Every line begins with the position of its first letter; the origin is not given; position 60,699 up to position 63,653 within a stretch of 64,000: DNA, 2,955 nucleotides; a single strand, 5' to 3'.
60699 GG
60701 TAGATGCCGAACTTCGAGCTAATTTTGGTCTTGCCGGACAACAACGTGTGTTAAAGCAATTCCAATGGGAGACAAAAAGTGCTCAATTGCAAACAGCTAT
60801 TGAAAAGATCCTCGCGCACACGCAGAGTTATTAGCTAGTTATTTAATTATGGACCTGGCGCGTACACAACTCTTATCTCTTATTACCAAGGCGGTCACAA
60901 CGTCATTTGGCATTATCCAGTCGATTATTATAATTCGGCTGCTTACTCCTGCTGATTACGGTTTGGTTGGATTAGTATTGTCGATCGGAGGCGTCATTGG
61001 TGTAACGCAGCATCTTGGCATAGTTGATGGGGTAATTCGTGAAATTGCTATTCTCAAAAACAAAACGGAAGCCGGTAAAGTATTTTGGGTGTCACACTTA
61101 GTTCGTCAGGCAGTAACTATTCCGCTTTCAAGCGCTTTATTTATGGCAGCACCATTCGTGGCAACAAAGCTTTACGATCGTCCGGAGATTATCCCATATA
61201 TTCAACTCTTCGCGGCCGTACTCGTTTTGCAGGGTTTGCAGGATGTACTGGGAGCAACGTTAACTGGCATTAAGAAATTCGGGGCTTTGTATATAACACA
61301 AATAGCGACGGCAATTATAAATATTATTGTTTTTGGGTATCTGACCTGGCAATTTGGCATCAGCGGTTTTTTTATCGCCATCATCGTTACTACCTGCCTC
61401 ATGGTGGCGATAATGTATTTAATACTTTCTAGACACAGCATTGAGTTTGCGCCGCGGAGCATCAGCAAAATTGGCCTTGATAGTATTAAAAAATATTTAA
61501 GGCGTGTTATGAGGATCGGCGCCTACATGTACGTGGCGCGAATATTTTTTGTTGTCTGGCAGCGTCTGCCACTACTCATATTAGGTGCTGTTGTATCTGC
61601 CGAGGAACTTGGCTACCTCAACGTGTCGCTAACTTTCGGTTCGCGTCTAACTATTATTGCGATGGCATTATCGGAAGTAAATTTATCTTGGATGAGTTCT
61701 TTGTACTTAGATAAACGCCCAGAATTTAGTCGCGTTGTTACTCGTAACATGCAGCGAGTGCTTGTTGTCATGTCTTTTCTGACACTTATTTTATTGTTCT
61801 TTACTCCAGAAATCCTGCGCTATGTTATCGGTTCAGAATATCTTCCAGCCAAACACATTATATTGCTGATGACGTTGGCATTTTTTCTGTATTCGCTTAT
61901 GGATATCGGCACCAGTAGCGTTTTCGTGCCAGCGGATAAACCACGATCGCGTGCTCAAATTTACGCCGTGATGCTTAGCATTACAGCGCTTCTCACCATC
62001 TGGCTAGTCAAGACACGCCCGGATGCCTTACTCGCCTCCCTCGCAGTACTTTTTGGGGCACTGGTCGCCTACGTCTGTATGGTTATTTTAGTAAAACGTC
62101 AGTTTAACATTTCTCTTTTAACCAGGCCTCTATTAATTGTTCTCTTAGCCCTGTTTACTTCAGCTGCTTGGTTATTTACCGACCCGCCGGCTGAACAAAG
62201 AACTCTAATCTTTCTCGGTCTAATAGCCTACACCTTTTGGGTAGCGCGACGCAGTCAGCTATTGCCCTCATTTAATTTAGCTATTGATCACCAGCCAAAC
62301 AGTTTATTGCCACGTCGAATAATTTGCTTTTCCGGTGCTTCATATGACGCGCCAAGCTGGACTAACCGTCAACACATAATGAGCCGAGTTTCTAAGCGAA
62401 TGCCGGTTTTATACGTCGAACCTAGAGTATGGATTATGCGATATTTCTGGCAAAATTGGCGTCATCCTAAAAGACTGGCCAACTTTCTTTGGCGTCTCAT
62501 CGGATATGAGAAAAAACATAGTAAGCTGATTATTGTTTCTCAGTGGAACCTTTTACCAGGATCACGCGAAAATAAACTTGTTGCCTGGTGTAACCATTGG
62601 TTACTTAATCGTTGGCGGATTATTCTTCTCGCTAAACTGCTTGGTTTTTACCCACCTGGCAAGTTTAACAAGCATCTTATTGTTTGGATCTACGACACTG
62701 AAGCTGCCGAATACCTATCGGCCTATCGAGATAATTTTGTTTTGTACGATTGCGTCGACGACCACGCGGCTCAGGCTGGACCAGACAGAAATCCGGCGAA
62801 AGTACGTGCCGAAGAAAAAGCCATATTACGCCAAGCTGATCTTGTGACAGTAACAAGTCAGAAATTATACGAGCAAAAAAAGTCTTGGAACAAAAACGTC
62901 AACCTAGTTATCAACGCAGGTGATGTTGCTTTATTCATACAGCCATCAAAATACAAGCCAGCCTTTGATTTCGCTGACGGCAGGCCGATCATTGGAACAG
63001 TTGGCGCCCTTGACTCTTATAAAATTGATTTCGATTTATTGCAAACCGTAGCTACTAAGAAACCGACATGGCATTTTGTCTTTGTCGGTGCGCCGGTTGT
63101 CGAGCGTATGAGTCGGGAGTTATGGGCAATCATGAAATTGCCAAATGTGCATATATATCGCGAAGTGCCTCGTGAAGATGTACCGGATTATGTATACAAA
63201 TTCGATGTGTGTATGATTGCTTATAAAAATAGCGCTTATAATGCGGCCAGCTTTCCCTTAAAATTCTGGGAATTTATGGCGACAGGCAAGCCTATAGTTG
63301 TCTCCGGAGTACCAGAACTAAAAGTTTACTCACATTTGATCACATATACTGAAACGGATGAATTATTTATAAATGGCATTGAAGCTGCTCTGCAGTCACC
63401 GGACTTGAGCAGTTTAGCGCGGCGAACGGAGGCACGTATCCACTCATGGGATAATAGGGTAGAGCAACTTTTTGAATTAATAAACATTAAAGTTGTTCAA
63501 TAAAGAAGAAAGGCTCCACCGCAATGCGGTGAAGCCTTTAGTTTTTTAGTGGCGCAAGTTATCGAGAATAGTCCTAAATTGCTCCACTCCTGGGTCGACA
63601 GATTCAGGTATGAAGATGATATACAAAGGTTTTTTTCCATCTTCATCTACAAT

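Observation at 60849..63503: Flippase-glycosyltransferase fusion (Wzx-like MOP domain plus GT-B domain in one 884-aa ORF)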

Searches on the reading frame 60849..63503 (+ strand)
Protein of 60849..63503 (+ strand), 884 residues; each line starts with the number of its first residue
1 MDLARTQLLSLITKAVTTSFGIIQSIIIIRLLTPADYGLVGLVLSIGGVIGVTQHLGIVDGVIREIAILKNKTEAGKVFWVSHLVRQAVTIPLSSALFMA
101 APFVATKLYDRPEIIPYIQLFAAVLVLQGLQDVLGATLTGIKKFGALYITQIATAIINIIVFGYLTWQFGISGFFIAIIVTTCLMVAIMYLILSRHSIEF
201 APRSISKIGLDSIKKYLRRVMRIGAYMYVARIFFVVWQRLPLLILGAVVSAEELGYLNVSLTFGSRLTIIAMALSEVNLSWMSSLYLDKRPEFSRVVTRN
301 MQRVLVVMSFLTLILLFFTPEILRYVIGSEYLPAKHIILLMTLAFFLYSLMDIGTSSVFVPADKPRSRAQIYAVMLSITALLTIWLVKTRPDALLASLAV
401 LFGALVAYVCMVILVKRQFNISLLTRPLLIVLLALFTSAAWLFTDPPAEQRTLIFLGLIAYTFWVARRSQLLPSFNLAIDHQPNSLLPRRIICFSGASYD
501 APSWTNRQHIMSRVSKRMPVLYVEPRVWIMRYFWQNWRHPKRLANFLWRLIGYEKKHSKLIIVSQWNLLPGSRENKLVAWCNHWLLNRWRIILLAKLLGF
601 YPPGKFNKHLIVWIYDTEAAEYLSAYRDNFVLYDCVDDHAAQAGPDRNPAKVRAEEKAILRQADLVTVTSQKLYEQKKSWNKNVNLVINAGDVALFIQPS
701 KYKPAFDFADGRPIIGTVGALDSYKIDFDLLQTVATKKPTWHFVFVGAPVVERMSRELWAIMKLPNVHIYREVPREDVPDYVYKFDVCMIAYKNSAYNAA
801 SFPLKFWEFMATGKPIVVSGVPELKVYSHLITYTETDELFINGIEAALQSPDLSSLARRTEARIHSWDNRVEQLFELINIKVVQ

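Call 3: search_protein_families(library=pfam, proteins=[window:60849-63503:+], max_evalue=0.01)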
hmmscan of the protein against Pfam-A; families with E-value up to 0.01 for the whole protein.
window:60849-63503:+ (884 aa): 4 families
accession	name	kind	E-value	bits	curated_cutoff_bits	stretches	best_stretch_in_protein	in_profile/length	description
PF13440.11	Polysacc_synt_3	-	1.3e-21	77.5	23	1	28-334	2-291/293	Polysaccharide biosynthesis protein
PF01943.22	Polysacc_synt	-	1.6e-11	44.6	28.2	1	12-265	10-252/274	Polysaccharide biosynthesis protein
PF13692.12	Glyco_trans_1_4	-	2.2e-10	41.4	27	1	713-823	2-110/142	Glycosyl transferases group 1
PF00534.26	Glycos_transf_1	-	5.4e-09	36.2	26.4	1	703-822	6-125/172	Glycosyl transferases group 1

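Call 4: search_protein_families(library=ncbifam, proteins=[window:60849-63503:+], max_evalue=0.01)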
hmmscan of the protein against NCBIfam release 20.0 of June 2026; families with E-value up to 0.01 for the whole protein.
window:60849-63503:+ (884 aa): 5 families
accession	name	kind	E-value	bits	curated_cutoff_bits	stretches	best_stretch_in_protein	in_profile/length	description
NF047676.1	TeichurnBiosyTuaH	equivalog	1.8e-34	119.3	550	1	609-876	99-382/384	teichuronic acid biosynthesis protein TuaH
TIGR04063.1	stp3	hypoth_equivalog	3.6e-08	32.7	442.05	1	653-857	148-358/397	TIGR04063 family PEP-CTERM/XrtA system glycosyltransferase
TIGR02900.1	spore_V_B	equivalog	0.00011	21.1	372.3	1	106-195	342-433/488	stage V sporulation protein B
NF007773.0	PRK10459.1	equivalog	0.00014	21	273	1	12-413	16-404/492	MOP flippase family protein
TIGR04047.1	MSMEG_0565_glyc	hypoth_equivalog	0.0076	15.4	259.85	0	652-870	129-363/373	MSMEG_0565 family glycosyltransferase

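Call 5: find_homologous_proteins(query=window:60849-63500:+, max_evalue=0.00001)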
Query window:60849-63500:+ (884 aa): 146 proteins with E <= 0.00001 among 8000 candidates; the best 120 are listed.
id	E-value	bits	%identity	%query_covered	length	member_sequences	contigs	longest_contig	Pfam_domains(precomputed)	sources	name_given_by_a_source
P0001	0.0e+0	1974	100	100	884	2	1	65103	PF01943.23,PF00534.27,PF13440.12,PF13692.13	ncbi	-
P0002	0.0e+0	1127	58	99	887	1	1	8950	PF01943.23,PF00534.27,PF13524.13,PF13440.12,PF13692.13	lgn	-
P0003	0.0e+0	1114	58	99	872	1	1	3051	PF01943.23,PF00534.27,PF13524.13,PF13440.12,PF13692.13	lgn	-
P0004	0.0e+0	1111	59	100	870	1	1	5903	PF01943.23,PF00534.27,PF13440.12,PF13692.13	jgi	-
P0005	0.0e+0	1103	60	99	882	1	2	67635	PF01943.23,PF00534.27,PF13524.13,PF13440.12,PF13692.13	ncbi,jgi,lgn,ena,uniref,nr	ncbi:MAG: hypothetical protein COT71_01240 [Candidatus Andersenbacteria bacterium CG10_big_fil_rev_8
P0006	0.0e+0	1101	58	99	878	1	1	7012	PF01943.23,PF00534.27,PF13524.13,PF13440.12,PF13692.13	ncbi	-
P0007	0.0e+0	1099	58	99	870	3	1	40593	PF01943.23,PF00534.27,PF13524.13,PF13440.12,PF13692.13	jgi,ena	-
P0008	0.0e+0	1099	58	100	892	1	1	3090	PF01943.23,PF00534.27,PF13524.13,PF13440.12,PF13692.13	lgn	-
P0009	0.0e+0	1097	58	99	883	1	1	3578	PF01943.23,PF00534.27,PF13524.13,PF13440.12,PF13692.13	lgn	-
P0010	0.0e+0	1095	58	99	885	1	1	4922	PF01943.23,PF00534.27,PF13524.13,PF13440.12,PF13692.13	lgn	-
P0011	0.0e+0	1094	59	99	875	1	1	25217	PF01943.23,PF00534.27,PF13524.13,PF13440.12,PF13692.13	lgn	-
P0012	0.0e+0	1094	58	99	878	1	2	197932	PF01943.23,PF00534.27,PF13524.13,PF13440.12,PF13692.13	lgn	-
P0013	0.0e+0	1092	59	99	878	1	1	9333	PF01943.23,PF00534.27,PF13524.13,PF13440.12,PF13692.13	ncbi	-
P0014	0.0e+0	1089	59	99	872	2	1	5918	PF01943.23,PF00534.27,PF13524.13,PF13440.12,PF13692.13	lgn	-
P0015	0.0e+0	1088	58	100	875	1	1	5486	PF01943.23,PF00534.27,PF13524.13,PF13440.12,PF13692.13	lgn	-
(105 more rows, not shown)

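Call 19: predict_structure(alignment_id=A1)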
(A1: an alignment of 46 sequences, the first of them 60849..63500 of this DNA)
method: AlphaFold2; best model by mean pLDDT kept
length: 884 residues; sequences in the alignment: 46
mean_pLDDT: 90.9   pTM: 0.74
mean pLDDT of the five models: 90.9, 90.3, 89.1, 89.0, 88.5
residues with pLDDT >= 90: 652; 70-90: 183; 50-70: 39; < 50: 10
segments of 3 or more residues with pLDDT < 50: 479-485
pLDDT, mean of each block of 10 residues (from residue 1): 68 87 94 97 94 70 80 87 90 96 97 97 94 89 87 95 98 97 96 76 68 89 86 93 93 96 90 84 85 92 94 96 94 97 97 93 92 97 95 96 98 96 95 97 97 97 93 60 59 94 89 95 92 91 92 92 91 88 91 90 70 96 93 94 76 95 97 96 96 91 78 91 94 97 92 84 95 90 96 94 95 97 96 97 98 96 96 96 86
secondary structure, 60 per line:
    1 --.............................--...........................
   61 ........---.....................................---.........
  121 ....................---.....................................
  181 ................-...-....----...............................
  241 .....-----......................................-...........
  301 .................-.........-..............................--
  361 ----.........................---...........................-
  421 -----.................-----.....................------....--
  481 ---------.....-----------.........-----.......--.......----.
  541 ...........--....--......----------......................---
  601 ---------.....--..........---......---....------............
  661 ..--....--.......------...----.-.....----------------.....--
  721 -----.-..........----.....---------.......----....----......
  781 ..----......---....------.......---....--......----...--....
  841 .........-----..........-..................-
elements in order (helices of 4 or more, strands of 3 or more residues): H3-31 H34-68 H72-108 H112-140 H144-196 H202-205 H210-245 H251-288 H290-317 H319-327 H329-358 H365-389 H393-419 H426-442 H448-468 H475-478 E490-494 H506-514 E520-526 H529-535 H540-551 E554-557 E560-565 H576-597 E610-614 H617-626 E630-635 H639-642 H649-662 E665-668 H671-677 E684-686 H693-697 E714-718 H728-737 E742-746 H756-762 E767-770 H775-782 E787-792 H796-799 H806-812 E816-819 H822-827 E832-834 H837-849 H855-864 H867-883

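Call 20: search_protein_representatives(alignment_id=A1)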
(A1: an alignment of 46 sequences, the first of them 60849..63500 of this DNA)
Query: 46 sequences, 879 profile positions. Proteins with E-value up to 0.001 (for the whole library): 35151; up to 1e-10: 15301; up to 1e-30: 4009. The best 150 are listed.
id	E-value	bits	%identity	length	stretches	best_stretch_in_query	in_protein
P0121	0.0e+00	1424.0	-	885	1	1-878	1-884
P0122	2.1e-296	1002.2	-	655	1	1-632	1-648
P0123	1.2e-268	910.4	-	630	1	257-876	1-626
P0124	1.3e-208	711.7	-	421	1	1-420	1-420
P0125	3.6e-203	693.7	-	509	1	371-877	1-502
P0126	2.2e-149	515.7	-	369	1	1-278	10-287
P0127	1.7e-148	512.8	-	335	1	88-421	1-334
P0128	9.1e-147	507.1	-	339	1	542-875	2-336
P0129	8.3e-144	497.3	-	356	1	245-613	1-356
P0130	8.2e-138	477.4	-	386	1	485-874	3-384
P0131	9.7e-134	464.0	-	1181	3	486-877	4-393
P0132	1.0e-127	444.0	-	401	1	487-877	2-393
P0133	8.1e-127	441.1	-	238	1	1-238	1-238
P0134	6.5e-116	405.0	-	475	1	3-467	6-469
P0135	9.4e-116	404.4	-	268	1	486-740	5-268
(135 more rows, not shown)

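Call 24: fold_search(model_id=the predicted structure, library=pdb)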
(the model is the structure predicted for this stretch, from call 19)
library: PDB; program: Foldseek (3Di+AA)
matches with E <= 10: 444; with E <= 0.001: 189
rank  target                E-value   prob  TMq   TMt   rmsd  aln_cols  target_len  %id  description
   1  3c4q_A                3.3e-09  1.00  0.34  0.72   4.8       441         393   13  Structure of the retaining glycosyltransferase MshA : The first step in mycothiol biosynthesis. Organism : Corynebacte (released 2008-04-01)
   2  3c48_B                5.9e-09  1.00  0.21  0.42  11.7       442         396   13  Structure of the retaining glycosyltransferase MshA: The first step in mycothiol biosynthesis. Organism: Corynebacteri (released 2008-03-25)
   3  3c4q_B                1.2e-08  1.00  0.34  0.72   4.4       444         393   12  Structure of the retaining glycosyltransferase MshA : The first step in mycothiol biosynthesis. Organism : Corynebacte (released 2008-04-01)
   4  2bis_A                2.3e-08  1.00  0.31  0.57   6.9       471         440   16  Structure of glycogen synthase from Pyrococcus abyssi (released 2005-11-28)
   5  9g9p_A                2.4e-08  1.00  0.40  0.83   4.0       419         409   15  Lipid III flippase WzxE with NB10 and NB7 nanobodies in inward-facing conformation - crystal 2 (released 2025-01-22)
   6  9g9n_A                3.7e-08  1.00  0.37  0.74   5.6       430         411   15  Lipid III flippase WzxE with NB10 and NB7 nanobodies in inward-facing conformation - crystal 1 (released 2025-01-22)
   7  8dvz                  3.7e-08  1.00  0.32  0.71   5.3       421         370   13  Structure of the Campylobacter concisus glycosyltransferase PglA R282V variant (released 2024-01-17)
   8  9g95_A                6.4e-08  1.00  0.37  0.71   5.8       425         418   16  Lipid III flippase WzxE with NB10 nanobody in outward-facing conformation at 2.7552 A (released 2025-01-22)
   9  8dqd                  1.4e-07  1.00  0.32  0.71   5.3       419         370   14  Structure of the Campylobacter concisus glycosyltransferase PglA (released 2024-01-17)
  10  3l01_A                1.5e-07  1.00  0.33  0.63   5.3       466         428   16  Crystal structure of monomeric glycogen synthase from Pyrococcus abyssi (released 2010-12-29)
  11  2q6v                  1.5e-07  1.00  0.30  0.64   6.9       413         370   12  Crystal Structure of GumK in complex with UDP (released 2008-06-10)
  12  8dvw                  2.0e-07  1.00  0.33  0.72   5.3       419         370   14  Structure of the Campylobacter concisus glycosyltransferase PglA R203Q (released 2024-01-17)
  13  2hy7                  2.1e-07  1.00  0.30  0.65   6.8       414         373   14  Crystal Structure of GumK, a beta-glucuronosyltransferase from Xanthomonas campestris (released 2008-04-22)
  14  9g9o_A                2.2e-07  1.00  0.38  0.73   5.5       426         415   15  Lipid III flippase WzxE with NB10 and NB7 nanobodies in outward-facing conformation - crystal 2 (released 2025-01-22)
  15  6tvp_B                2.2e-07  1.00  0.31  0.63   5.9       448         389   13  Structure of Mycobacterium smegmatis alpha-maltose-1-phosphate synthase GlgM (released 2020-04-22)
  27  7wax                  8.5e-07  1.00  0.45  0.74   4.8       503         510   13  MurJ inward occluded form (released 2022-06-01)
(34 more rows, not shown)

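Call 25: find_homologous_proteins(query=P0130, max_evalue=1e-20)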
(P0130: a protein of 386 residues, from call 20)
Query P0130 (386 aa): 335 proteins with E <= 1e-20 among 5467 candidates; the best 120 are listed.
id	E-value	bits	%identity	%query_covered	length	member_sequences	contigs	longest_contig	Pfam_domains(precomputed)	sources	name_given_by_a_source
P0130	3.1e-261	884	100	100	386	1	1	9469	PF00534.27,PF13524.13,PF13692.13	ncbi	-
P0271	9.8e-119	415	48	99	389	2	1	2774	PF00534.27,PF13524.13,PF13692.13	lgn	-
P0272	3.0e-118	413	50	98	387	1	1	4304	PF00534.27,PF13524.13,PF13692.13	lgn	-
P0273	1.4e-100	355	45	97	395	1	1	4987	PF00534.27,PF13524.13,PF13692.13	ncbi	-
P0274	6.3e-99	350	45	96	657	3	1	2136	PF00534.27,PF13692.13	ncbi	ncbi:MAG: glycosyltransferase, partial [Patescibacteria group bacterium]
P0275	2.1e-97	345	45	98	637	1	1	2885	PF00534.27,PF13524.13,PF13692.13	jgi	-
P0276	2.6e-97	344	43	100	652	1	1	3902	PF00534.27,PF13524.13,PF13692.13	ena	-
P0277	3.7e-96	341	45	98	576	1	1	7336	PF00534.27,PF13524.13,PF13692.13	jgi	jgi:hypothetical protein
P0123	7.3e-95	336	43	99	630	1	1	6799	PF00534.27,PF13524.13,PF13692.13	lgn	-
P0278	5.4e-94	333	44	98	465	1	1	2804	PF00534.27,PF13524.13,PF13692.13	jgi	jgi:glycosyltransferase involved in cell wall biosynthesis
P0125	1.1e-93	332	43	99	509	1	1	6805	PF00534.27,PF13524.13,PF13692.13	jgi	-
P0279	1.5e-93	332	43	98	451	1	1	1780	PF00534.27,PF13692.13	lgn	-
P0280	3.7e-93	331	43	98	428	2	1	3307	PF00534.27,PF13524.13,PF13692.13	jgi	-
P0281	1.2e-91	326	44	98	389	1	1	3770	PF00534.27,PF13692.13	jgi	jgi:glycosyltransferase involved in cell wall biosynthesis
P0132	3.5e-91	324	42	98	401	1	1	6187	PF00534.27,PF13524.13,PF13692.13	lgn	-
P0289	1.0e-88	316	42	99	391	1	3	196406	PF00534.27,PF13692.13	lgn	-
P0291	5.2e-88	314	42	98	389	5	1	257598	PF00534.27,PF13692.13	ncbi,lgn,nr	ncbi:MAG: glycosyltransferase [bacterium]|nr:glycosyltransferase [bacterium]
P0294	1.8e-87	312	40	99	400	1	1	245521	PF00534.27,PF13524.13,PF13692.13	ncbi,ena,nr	ncbi:MAG: glycosyl transferase group 1 [Parcubacteria group bacterium Gr01-1014_38]|nr:MAG: glycosyl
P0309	4.0e-83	298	41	99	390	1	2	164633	PF00534.27,PF13524.13,PF13692.13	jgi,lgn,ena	-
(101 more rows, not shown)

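Call 26: find_encoding_contigs(protein=P0130, flank=6000, max_places=2)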
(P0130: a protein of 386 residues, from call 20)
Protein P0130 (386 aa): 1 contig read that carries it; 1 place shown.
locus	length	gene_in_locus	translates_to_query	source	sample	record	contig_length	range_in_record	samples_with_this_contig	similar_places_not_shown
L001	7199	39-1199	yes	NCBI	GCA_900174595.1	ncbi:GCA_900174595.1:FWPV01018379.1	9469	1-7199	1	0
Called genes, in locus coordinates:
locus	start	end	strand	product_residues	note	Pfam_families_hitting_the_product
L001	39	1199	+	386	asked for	PF00534:Glycos_transf_1, PF13692:Glyco_trans_1_4, PF13524:Glyco_trans_1_2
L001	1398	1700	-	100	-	-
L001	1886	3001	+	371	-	PF13439:Glyco_transf_4, PF13579:Glyco_trans_4_4 (weak), PF20706:GT4-conflict, PF00534:Glycos_transf_1, PF13692:Glyco_trans_1_4, PF13524:Glyco_trans_1_2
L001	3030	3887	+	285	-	PF00535:Glycos_transf_2, PF13641:Glyco_tranf_2_3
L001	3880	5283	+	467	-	PF04932:Wzy_C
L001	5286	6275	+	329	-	PF00535:Glycos_transf_2, PF13641:Glyco_tranf_2_3, PF13632:Glyco_trans_2_3 (weak)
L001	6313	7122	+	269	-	PF00535:Glycos_transf_2, PF10111:Glyco_tranf_2_2 (weak), PF13641:Glyco_tranf_2_3, PF13632:Glyco_trans_2_3 (faint)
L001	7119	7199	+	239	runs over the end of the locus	PF02616:SMC_ScpA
